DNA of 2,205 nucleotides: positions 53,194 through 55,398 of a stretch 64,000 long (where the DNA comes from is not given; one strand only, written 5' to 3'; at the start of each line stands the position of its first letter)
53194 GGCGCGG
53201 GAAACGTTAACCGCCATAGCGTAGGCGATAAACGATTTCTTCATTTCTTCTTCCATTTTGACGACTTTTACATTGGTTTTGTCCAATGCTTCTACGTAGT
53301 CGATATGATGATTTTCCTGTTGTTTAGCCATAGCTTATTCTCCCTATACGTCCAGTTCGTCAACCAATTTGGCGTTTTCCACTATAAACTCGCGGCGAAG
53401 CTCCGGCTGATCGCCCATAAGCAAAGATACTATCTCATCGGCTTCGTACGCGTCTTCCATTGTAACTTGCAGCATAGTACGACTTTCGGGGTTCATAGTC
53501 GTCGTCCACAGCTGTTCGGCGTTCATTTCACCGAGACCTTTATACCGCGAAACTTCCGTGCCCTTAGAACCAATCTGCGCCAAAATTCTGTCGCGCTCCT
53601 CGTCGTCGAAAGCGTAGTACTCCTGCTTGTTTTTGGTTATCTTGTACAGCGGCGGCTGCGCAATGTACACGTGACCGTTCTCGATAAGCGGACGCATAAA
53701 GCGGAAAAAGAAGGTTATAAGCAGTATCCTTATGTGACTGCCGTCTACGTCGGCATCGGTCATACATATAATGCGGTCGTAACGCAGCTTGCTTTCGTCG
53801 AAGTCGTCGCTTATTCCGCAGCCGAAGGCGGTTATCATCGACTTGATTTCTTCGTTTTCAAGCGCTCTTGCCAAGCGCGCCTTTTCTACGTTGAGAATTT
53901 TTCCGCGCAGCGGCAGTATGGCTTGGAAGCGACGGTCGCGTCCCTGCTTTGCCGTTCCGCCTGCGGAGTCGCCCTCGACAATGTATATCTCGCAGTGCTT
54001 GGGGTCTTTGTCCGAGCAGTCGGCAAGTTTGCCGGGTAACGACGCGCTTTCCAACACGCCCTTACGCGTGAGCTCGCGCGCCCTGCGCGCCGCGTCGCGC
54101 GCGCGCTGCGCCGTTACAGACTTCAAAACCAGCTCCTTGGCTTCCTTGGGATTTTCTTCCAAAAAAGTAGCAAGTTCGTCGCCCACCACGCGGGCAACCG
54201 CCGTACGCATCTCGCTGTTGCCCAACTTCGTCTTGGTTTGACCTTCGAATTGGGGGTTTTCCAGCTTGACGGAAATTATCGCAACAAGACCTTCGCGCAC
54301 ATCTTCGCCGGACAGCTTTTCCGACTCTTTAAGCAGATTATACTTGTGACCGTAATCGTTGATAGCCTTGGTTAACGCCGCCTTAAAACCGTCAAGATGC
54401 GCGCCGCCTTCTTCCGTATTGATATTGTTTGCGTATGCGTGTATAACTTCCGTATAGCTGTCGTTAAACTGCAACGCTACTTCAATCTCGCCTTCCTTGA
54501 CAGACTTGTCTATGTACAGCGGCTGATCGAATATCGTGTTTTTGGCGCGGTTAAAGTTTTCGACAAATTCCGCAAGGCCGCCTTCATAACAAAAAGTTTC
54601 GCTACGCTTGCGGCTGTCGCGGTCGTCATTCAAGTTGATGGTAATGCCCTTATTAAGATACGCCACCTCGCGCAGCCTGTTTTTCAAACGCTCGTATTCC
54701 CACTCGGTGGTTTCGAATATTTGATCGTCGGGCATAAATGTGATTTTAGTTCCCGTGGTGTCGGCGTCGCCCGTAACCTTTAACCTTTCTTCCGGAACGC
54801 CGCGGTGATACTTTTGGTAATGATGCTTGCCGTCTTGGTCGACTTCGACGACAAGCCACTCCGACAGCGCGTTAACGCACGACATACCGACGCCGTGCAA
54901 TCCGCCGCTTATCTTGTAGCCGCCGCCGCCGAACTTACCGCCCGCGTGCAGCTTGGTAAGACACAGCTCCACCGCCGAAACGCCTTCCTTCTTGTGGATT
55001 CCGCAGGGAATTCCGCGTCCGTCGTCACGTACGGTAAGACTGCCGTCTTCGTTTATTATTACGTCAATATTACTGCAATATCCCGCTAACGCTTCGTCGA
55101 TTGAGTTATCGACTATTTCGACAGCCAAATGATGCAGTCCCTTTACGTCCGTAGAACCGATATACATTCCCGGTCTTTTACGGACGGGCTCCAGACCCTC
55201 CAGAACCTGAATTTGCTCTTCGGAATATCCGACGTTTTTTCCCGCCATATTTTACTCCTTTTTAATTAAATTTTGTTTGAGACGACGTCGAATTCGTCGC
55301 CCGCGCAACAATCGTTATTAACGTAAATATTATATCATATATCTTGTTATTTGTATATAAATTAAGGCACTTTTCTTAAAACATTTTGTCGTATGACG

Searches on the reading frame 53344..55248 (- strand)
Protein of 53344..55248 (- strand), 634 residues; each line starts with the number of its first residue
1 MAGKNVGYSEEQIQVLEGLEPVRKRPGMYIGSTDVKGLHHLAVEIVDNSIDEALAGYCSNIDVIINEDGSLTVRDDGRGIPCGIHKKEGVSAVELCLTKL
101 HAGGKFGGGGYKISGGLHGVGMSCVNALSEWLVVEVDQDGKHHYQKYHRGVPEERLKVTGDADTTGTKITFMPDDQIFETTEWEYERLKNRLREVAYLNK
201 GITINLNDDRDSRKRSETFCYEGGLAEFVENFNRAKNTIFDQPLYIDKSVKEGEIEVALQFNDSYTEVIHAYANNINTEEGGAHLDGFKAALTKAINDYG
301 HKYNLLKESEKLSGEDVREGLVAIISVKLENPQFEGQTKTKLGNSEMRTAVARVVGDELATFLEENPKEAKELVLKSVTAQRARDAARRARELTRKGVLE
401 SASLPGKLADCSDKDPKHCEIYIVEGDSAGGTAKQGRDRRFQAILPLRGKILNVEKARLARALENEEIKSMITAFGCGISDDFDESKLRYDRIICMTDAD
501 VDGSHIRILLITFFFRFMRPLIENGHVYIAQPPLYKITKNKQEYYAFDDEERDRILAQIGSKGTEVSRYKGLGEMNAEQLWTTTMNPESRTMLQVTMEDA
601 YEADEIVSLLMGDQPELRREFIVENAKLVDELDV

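Call 48: search_protein_families(library=pfam, proteins=[window:53344-55248:-], max_evalue=0.00001)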
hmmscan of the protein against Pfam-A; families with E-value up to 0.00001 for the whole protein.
window:53344-55248:- (634 aa): 4 families
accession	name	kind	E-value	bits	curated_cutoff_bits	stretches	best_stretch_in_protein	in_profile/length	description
PF00204.31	DNA_gyraseB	-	1.9e-59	200.5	27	1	224-392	1-172/173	DNA gyrase B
PF00986.26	DNA_gyraseB_C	-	7.4e-29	100.1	29.8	1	562-622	2-62/63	DNA gyrase B subunit, carboxyl terminus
PF01751.28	Toprim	-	3.2e-21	75.8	23.1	1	420-531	1-95/96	Toprim domain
PF02518.31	HATPase_c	-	3.3e-14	53.7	26.4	1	34-173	2-107/111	Histidine kinase-, DNA gyrase B-, and HSP90-like ATPase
